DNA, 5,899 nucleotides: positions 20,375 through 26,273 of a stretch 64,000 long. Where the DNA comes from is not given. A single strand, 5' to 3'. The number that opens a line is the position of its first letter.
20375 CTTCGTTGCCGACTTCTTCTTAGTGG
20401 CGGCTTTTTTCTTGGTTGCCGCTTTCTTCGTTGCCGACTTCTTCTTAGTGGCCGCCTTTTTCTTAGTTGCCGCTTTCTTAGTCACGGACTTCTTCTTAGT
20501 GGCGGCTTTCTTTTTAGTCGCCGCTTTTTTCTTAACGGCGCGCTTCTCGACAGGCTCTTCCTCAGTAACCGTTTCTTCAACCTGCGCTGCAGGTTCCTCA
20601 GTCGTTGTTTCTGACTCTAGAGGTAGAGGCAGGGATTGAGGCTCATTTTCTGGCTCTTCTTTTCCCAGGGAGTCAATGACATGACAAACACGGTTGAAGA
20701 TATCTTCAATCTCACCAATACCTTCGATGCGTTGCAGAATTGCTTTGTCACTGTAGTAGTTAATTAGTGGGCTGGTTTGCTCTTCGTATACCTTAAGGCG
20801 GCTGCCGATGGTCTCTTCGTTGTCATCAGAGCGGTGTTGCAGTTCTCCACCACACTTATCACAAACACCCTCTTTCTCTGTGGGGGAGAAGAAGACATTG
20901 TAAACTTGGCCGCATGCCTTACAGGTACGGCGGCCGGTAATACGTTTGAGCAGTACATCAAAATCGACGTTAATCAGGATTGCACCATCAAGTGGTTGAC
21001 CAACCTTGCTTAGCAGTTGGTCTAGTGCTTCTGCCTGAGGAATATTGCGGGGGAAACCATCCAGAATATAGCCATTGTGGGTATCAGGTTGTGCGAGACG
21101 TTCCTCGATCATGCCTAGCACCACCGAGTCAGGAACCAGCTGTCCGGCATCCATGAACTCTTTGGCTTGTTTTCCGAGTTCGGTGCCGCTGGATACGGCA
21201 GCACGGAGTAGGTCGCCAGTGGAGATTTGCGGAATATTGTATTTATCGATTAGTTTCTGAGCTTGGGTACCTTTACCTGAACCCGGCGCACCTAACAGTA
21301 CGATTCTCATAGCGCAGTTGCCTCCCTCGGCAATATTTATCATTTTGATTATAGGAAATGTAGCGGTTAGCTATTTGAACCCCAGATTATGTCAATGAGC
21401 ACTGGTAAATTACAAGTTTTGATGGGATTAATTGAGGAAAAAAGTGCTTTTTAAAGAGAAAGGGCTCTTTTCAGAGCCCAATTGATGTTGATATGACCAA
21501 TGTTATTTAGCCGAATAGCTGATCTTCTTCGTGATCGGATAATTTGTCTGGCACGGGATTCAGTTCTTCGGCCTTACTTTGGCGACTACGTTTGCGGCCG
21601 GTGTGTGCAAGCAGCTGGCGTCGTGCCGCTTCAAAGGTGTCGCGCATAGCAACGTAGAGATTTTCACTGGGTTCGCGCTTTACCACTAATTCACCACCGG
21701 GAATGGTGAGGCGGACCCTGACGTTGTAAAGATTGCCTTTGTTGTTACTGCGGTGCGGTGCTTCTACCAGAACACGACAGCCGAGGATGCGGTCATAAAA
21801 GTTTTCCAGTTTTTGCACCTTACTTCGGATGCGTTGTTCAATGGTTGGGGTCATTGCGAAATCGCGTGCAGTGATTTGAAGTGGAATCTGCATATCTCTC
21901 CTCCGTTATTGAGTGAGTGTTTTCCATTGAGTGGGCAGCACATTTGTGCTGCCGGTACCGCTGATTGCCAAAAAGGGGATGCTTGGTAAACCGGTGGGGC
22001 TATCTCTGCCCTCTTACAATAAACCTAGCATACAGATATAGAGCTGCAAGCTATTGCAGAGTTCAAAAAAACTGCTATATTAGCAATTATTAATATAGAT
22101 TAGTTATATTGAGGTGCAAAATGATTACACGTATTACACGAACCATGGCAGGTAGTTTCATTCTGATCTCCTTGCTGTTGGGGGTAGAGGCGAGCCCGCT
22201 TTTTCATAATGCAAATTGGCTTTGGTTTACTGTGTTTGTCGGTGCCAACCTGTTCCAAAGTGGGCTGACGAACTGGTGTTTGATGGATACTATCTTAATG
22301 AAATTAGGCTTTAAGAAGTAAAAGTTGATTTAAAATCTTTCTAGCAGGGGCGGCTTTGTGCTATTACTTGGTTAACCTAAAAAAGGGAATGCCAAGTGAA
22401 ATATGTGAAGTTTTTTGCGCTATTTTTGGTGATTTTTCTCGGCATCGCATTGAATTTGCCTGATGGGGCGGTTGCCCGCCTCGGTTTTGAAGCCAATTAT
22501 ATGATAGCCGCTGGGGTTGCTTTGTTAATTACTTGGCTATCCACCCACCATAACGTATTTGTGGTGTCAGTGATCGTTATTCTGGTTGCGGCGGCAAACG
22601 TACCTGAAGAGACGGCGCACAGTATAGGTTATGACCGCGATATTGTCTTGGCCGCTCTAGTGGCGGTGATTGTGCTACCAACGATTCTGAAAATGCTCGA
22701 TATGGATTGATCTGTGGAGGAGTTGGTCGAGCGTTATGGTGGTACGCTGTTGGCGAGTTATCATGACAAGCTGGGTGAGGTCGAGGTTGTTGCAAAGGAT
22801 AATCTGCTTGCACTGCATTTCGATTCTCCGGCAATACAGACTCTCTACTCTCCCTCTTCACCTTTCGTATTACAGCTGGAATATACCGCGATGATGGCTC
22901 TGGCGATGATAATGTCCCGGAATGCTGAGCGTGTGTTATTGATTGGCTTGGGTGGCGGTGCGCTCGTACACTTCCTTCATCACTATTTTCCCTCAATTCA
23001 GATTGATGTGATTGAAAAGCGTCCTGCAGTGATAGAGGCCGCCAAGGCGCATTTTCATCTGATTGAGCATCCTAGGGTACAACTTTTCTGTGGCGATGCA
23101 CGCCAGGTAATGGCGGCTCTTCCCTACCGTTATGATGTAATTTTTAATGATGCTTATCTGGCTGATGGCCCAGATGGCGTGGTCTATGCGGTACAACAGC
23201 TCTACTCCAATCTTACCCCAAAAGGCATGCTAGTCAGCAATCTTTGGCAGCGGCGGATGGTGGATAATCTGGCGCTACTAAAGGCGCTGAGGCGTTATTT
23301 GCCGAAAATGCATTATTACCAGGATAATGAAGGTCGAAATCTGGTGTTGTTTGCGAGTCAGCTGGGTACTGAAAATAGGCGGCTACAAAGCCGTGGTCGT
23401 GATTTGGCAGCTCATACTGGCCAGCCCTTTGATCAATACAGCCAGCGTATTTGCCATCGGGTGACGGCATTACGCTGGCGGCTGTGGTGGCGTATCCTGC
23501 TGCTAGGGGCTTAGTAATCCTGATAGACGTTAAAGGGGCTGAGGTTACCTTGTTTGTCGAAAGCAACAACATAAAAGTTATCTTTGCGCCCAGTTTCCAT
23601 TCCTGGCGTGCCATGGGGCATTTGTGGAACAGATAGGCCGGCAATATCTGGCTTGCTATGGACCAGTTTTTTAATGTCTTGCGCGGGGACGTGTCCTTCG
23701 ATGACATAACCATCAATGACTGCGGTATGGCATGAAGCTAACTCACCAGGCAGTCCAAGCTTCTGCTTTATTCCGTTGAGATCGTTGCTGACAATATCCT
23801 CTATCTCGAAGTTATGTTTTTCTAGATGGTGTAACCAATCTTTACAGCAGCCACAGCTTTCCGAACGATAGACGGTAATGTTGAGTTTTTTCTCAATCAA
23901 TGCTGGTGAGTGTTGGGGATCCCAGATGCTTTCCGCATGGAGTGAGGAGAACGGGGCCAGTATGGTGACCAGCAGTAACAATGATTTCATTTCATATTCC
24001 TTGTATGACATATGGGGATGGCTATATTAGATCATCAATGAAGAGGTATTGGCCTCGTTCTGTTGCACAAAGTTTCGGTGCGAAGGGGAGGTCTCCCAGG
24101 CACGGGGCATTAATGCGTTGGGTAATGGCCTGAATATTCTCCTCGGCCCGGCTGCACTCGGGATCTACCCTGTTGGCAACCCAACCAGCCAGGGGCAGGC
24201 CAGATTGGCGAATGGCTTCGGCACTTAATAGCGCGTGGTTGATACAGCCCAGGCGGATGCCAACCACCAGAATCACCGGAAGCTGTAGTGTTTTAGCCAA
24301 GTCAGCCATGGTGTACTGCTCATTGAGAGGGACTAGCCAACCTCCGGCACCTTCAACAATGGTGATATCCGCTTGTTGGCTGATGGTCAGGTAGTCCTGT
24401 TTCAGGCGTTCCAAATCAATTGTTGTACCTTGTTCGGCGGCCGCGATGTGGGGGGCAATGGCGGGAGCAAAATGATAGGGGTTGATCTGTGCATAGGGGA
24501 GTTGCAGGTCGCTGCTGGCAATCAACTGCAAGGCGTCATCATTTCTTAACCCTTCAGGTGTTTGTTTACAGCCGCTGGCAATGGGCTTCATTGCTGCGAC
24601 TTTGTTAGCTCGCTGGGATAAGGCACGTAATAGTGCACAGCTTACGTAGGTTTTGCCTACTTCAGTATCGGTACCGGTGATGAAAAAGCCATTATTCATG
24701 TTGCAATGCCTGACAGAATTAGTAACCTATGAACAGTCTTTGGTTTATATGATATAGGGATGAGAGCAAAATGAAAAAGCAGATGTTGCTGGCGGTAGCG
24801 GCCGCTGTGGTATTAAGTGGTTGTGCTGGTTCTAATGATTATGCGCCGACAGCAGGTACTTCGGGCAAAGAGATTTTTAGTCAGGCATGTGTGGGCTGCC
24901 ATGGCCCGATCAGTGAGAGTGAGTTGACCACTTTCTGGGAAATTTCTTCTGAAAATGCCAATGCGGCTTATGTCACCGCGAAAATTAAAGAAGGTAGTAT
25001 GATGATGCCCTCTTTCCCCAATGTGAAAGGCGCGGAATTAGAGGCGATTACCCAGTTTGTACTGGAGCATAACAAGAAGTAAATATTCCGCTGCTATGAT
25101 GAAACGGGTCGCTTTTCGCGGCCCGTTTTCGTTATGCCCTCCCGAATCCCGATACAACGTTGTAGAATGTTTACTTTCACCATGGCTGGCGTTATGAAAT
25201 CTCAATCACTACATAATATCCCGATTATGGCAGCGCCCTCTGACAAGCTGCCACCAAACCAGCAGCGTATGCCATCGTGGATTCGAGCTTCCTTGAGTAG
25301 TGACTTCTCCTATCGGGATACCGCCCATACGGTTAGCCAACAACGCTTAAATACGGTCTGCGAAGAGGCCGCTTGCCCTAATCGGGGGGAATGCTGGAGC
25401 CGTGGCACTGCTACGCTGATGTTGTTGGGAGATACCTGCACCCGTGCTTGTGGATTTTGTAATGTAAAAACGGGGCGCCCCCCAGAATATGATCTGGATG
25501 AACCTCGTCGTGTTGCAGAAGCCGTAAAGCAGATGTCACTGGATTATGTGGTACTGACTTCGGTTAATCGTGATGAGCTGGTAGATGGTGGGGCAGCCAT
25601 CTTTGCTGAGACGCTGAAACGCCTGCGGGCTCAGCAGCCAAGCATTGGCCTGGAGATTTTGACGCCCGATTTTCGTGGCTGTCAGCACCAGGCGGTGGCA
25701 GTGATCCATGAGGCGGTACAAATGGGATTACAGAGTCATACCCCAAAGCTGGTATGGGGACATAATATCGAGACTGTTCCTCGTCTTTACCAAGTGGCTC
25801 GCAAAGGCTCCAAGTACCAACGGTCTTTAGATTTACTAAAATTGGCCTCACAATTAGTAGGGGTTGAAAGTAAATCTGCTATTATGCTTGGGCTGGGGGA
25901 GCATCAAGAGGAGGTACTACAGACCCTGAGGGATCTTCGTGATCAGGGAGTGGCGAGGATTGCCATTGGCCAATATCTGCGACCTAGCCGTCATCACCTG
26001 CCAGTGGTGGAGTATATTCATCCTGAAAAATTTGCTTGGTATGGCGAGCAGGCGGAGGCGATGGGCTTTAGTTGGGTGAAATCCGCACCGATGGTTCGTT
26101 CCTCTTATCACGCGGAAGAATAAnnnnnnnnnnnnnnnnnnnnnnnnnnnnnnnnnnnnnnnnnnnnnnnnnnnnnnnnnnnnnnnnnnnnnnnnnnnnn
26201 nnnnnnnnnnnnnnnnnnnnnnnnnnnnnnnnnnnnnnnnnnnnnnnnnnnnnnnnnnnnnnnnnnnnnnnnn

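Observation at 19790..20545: Near-identical 51-bp tandem repeats (a variable-number-repeat-like array) inside an essential gene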

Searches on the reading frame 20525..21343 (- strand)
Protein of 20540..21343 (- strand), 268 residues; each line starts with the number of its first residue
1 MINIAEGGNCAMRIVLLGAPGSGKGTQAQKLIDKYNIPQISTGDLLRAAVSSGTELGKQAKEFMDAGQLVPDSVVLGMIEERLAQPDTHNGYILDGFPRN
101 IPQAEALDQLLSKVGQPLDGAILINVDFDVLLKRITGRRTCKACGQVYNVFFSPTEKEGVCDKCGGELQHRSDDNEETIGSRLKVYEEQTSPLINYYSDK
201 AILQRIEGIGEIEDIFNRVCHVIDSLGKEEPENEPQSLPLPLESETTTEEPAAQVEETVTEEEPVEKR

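Call 9: find_related_loci(query=window:20525-21310:-, collection=genome_contigs, flank=4000)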
Query seq(262 aa) (262 aa) in genome_contigs; peptide patterns used: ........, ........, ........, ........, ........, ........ (x = any residue, [..] = any of these).
516 stretches matched a pattern; 154 encode a relative of the query (tblastn E <= 1e-3); the best 80 are kept; 80 distinct loci.
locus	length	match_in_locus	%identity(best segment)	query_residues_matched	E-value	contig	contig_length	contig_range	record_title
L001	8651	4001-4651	81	1-217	4e-118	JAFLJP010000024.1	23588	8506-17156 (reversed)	MAG: Gammaproteobacteria bacterium isolate MC-02 c_000000974817, whole genome shotgun sequence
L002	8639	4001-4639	67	1-213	3e-100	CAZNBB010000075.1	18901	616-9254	MAG TPA_asm: uncultured Gammaproteobacteria bacterium isolate binchicken_co129_755 genome assembly, contig: NODE_8474_le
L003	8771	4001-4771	59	1-261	9e-100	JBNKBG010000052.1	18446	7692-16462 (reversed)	MAG: Thiohalomonadaceae bacterium isolate F2.bin.13.strict NODE_52_length_18446_cov_9.605531, whole genome shotgun seque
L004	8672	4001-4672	64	1-224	1e-97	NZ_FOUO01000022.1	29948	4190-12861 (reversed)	Ectothiorhodospira mobilis strain DSM 4180, whole genome shotgun sequence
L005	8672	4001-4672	65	1-224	8e-98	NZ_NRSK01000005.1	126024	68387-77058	Ectothiorhodospira mobilis strain DSM 237 scaffold0005, whole genome shotgun sequence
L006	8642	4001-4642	65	1-214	3e-96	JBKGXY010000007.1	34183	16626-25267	MAG: Ectothiorhodospira sp. isolate C1M08_12 NODE_451_length_34183_cov_5.269427, whole genome shotgun sequence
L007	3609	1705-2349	62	1-215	7e-96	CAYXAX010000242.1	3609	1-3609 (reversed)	MAG TPA_asm: uncultured Gammaproteobacteria bacterium isolate SRP214966_co3_20 genome assembly, contig: NODE_57084_lengt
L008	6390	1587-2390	55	1-258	1e-93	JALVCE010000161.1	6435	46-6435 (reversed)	MAG: Chromatiales bacterium isolate 134-614_metabat1_scaf2bin.009 134-614_scaffold_9462_c1, whole genome shotgun sequenc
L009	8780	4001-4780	55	1-253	4e-92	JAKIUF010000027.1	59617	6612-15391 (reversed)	MAG: Gammaproteobacteria bacterium isolate D100SM.bin.11 NODE_230_length_59617_cov_5.793444, whole genome shotgun sequen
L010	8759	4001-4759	55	1-250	2e-91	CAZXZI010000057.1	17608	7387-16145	MAG TPA_asm: uncultured Ectothiorhodospiraceae bacterium isolate binchicken_co253_195 genome assembly, contig: NODE_1872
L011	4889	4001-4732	55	1-251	3e-91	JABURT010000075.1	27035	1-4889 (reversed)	MAG: Gammaproteobacteria bacterium isolate Bin_15 NODE_470_length_27035_cov_11.1036, whole genome shotgun sequence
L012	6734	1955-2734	55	1-253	5e-91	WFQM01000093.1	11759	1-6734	MAG: Gammaproteobacteria bacterium isolate S013_42 k151_169296, whole genome shotgun sequence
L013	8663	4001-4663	60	1-221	5e-91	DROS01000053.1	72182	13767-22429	MAG TPA_asm: Gammaproteobacteria bacterium isolate HyVt-540 HyVt-540_k145_250078, whole genome shotgun sequence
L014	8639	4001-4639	62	1-213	2e-90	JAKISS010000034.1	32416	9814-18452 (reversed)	MAG: Gammaproteobacteria bacterium isolate D96SM.bin.23 NODE_1057_length_32416_cov_50.549785, whole genome shotgun seque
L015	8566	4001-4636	58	1-212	5e-84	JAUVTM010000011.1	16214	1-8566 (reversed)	MAG: Syntrophobacterales bacterium isolate CSMAG_766 CSMAG_766_k141_853128_length_16214_cov_19.4719, whole genome shotgu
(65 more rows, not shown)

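Call 16: find_homologous_proteins(query=window:20540-21343:-, max_evalue=1e-60)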
Query seq(268 aa) (268 aa): 6917 proteins with E <= 1e-60 among 8000 candidates; the best 120 are listed.
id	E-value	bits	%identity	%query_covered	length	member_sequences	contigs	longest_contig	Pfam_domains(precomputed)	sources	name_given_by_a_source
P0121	9.8e-115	401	83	80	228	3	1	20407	PF17213.10,PF00406.30,PF05191.21,PF13207.13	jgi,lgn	-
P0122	8.4e-114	397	80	83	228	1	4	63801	PF00406.30,PF05191.21,PF13207.13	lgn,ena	-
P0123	2.3e-111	390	80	81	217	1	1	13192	PF00406.30,PF05191.21,PF13207.13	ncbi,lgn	-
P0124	8.3e-111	388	80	81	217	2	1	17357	PF00406.30,PF05191.21,PF13207.13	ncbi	-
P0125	9.8e-111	387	80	81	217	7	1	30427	PF00406.30,PF05191.21,PF13207.13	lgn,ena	-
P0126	1.4e-109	384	80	80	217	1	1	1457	PF00406.30,PF05191.21,PF13207.13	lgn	-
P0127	6.3e-109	382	79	80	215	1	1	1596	PF00406.30,PF05191.21,PF13207.13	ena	-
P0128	1.1e-108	381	80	80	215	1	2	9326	PF00406.30,PF05191.21,PF13207.13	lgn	-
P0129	1.5e-107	377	77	81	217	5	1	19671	PF00406.30,PF05191.21,PF13207.13,PF13238.13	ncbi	-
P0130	1.7e-107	377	79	80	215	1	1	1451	PF00406.30,PF05191.21,PF13207.13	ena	-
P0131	1.3e-96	341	72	80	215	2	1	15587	PF00406.30,PF05191.21,PF13207.13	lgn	-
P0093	1.7e-96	341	67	80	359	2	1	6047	PF00406.30,PF05191.21,PF13671.13,PF13207.13,PF13238.13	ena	-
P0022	6.6e-96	339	64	88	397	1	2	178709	PF00406.30,PF05191.21,PF13207.13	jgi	jgi:adenylate kinase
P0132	8.5e-96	338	65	83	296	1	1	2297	PF00406.30,PF05191.21,PF13207.13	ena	-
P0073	1.2e-95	338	67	80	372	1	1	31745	PF00406.30,PF05191.21,PF13671.13,PF13207.13,PF13238.13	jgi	jgi:adenylate kinase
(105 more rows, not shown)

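Call 39: find_encoding_contigs(protein=P0121, flank=3000, max_places=2)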
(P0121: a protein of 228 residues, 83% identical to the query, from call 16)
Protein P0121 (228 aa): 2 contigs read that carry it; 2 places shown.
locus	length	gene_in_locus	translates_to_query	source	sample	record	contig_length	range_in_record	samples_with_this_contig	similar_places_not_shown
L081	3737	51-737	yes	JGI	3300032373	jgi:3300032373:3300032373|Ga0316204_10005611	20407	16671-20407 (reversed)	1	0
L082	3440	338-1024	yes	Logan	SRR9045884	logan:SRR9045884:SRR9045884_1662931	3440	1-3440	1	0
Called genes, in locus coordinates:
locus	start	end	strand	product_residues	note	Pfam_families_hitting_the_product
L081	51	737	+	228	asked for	PF00406:ADK, PF13207:AAA_17, PF17213:Hydin_ADK (faint), PF05191:ADK_lid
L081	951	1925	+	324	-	PF00490:ALAD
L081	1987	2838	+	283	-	PF08501:Shikimate_dh_N, PF01488:Shikimate_DH, PF18317:SDH_C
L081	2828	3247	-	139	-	-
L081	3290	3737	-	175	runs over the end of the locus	PF00132:Hexapep (faint), PF25084:LbH_EIF2B (faint), PF14602:Hexapep_2 (faint)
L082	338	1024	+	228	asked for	PF00406:ADK, PF13207:AAA_17, PF17213:Hydin_ADK (faint), PF05191:ADK_lid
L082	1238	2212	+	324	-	PF00490:ALAD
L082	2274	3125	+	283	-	PF08501:Shikimate_dh_N, PF01488:Shikimate_DH, PF18317:SDH_C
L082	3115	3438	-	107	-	?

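Call 40: find_encoding_contigs(protein=P0122, flank=3000, max_places=2)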
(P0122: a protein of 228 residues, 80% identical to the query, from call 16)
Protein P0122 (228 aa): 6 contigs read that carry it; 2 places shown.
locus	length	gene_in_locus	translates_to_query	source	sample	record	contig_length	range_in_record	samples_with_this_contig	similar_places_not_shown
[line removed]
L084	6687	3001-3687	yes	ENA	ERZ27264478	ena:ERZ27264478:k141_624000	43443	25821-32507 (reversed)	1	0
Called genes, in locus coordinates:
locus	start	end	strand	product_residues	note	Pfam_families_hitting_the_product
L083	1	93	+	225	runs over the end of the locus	PF01656:CbiA, PF13500:AAA_26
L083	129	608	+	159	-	PF04214:DUF411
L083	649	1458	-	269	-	PF01564:Spermine_synth, PF13649:Methyltransf_25 (faint), PF05430:Methyltransf_30 (weak)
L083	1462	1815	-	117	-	-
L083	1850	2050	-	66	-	PF11127:YgaP-like_TM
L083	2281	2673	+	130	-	PF02482:Ribosomal_S30AE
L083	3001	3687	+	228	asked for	PF00406:ADK, PF13207:AAA_17, PF05191:ADK_lid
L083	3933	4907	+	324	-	PF00490:ALAD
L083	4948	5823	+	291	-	PF08501:Shikimate_dh_N, PF01488:Shikimate_DH, PF18317:SDH_C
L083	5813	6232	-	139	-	-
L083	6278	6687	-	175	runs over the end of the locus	PF21711:DCTN5 (faint), PF00132:Hexapep (weak), PF25084:LbH_EIF2B (faint), PF00132:Hexapep (weak)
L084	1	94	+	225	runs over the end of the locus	PF01656:CbiA, PF13500:AAA_26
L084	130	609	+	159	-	PF04214:DUF411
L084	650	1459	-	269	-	PF01564:Spermine_synth, PF13649:Methyltransf_25 (faint), PF05430:Methyltransf_30 (weak)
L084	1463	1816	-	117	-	-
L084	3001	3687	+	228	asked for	PF00406:ADK, PF13207:AAA_17, PF05191:ADK_lid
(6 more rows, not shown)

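Call 47: find_related_loci(query=window:20525-21310:-, collection=metagenome_contigs, flank=2500)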
Query seq(262 aa) (262 aa) in metagenome_contigs; peptide patterns used: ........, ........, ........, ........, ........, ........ (x = any residue, [..] = any of these).
600 stretches matched a pattern (row limit reached: there are more); 88 encode a relative of the query (tblastn E <= 1e-3); the best 80 are kept; 80 distinct loci.
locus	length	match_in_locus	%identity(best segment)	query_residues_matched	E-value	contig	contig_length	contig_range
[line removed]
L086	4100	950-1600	80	1-217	2e-117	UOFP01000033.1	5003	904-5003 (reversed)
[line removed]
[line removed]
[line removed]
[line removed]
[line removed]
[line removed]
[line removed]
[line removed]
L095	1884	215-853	62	1-213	3e-96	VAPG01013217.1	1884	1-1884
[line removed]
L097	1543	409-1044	59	1-212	1e-89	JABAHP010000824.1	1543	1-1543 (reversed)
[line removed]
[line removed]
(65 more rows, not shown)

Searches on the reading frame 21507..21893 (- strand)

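Call 35: search_protein_families(library=pfam, proteins=[window:21507-21893:-], max_evalue=0.00001)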
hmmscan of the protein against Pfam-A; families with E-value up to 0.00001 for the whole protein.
window:21507-21893:- (128 aa): 1 family
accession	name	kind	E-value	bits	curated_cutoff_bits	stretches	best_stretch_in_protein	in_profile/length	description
PF02482.25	Ribosomal_S30AE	-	1.8e-14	54.7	23.7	1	5-101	1-87/88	Sigma 54 modulation protein / S30EA ribosomal protein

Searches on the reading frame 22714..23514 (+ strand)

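Call 35: search_protein_families(library=pfam, proteins=[window:22714-23514:+], max_evalue=0.00001)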
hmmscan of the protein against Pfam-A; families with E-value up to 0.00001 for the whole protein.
window:22714-23514:+ (266 aa): 3 families
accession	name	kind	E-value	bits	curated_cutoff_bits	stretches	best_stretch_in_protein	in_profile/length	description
PF01564.23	Spermine_synth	-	9.3e-07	29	22.9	1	59-156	7-108/186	Spermine/spermidine synthase domain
PF00891.24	Methyltransf_2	-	4.8e-06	26.5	22.3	1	71-172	63-161/210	O-methyltransferase domain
PF13649.12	Methyltransf_25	-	6.5e-06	27.2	27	0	74-171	1-97/97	Methyltransferase domain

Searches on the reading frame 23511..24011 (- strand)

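Call 57: search_protein_families(library=pfam, proteins=[window:23511-24011:-], max_evalue=0.000001)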
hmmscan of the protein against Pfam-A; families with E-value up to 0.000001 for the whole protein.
window:23511-24011:- (166 aa): 1 family
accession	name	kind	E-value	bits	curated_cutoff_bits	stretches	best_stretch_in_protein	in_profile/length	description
PF04214.18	DUF411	-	3.2e-26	91.3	27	1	91-138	1-48/48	Protein of unknown function, DUF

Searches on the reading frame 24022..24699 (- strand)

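Call 35: search_protein_families(library=pfam, proteins=[window:24022-24699:-], max_evalue=0.00001)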
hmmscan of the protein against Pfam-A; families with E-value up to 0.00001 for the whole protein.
window:24022-24699:- (225 aa): 2 families
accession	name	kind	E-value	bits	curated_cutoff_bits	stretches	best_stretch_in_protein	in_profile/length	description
PF13500.12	AAA_26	-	9.8e-51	172.9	27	1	4-211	2-195/198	AAA domain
PF01656.29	CbiA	-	7.7e-16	58.6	25.4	1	6-215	2-121/125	CobQ/CobB/MinD/ParA nucleotide binding domain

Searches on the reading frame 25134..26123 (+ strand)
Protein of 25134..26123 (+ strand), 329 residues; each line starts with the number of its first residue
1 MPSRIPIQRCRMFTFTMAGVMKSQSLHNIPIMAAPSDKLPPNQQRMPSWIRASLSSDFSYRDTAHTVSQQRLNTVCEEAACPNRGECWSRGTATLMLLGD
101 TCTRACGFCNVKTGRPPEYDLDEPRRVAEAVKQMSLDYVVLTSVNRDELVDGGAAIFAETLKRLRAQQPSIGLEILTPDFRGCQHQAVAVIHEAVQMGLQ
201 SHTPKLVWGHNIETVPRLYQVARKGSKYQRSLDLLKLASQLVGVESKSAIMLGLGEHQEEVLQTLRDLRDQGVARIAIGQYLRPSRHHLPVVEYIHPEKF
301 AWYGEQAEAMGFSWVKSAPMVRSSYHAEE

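Call 57: search_protein_families(library=pfam, proteins=[window:25134-26123:+], max_evalue=0.000001)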
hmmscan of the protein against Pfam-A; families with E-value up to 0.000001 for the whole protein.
window:25134-26123:+ (329 aa): 1 family
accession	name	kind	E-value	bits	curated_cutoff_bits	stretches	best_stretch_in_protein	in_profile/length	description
PF04055.27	Radical_SAM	-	1.1e-14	55.4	29.5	1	98-268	3-166/166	Radical SAM superfamily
